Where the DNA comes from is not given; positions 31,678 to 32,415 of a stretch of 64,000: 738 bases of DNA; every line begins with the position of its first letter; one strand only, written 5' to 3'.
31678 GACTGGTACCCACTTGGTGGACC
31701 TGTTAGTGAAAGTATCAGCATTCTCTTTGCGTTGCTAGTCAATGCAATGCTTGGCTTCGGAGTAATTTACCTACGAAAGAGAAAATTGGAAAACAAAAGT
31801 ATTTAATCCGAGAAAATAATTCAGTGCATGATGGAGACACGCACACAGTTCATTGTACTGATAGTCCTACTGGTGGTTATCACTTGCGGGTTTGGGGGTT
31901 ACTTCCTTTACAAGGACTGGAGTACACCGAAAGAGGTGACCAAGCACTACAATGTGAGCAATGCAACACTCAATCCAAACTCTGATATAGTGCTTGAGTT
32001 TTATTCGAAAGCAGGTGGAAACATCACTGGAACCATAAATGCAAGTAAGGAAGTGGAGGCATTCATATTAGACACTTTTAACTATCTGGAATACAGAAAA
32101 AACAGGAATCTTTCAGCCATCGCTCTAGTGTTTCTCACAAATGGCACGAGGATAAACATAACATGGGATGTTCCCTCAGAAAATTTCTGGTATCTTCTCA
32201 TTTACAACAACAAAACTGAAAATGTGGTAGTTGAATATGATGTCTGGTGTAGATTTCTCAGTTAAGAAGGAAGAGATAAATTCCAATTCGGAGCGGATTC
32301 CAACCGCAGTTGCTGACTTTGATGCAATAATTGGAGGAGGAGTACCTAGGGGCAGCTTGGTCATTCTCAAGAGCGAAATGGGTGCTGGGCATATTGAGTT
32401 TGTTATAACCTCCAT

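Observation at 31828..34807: KaiC-like gene cluster with a P-loop-less member immediately downstream of the giant surface-protein genes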

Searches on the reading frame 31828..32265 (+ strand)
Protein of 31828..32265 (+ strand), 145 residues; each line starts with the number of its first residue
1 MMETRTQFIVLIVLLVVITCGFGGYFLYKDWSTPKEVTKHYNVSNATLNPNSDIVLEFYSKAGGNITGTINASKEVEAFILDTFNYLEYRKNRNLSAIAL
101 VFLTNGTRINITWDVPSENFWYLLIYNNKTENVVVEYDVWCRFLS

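Call 4: search_protein_families(library=pfam, proteins=[window:31828-32265:+], max_evalue=0.01)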
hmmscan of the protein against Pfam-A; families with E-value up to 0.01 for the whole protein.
window:31828-32265:+ (145 aa): 0 families

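Call 7: search_protein_families(library=ncbifam, proteins=[window:31828-32265:+], max_evalue=0.01)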
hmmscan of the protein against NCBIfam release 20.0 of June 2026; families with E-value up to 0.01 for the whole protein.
window:31828-32265:+ (145 aa): 0 families

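Call 64: search_protein_families(library=padloc, proteins=[window:31828-32265:+], max_evalue=0.001)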
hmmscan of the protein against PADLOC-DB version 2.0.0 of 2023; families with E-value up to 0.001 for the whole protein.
window:31828-32265:+ (145 aa): 0 families
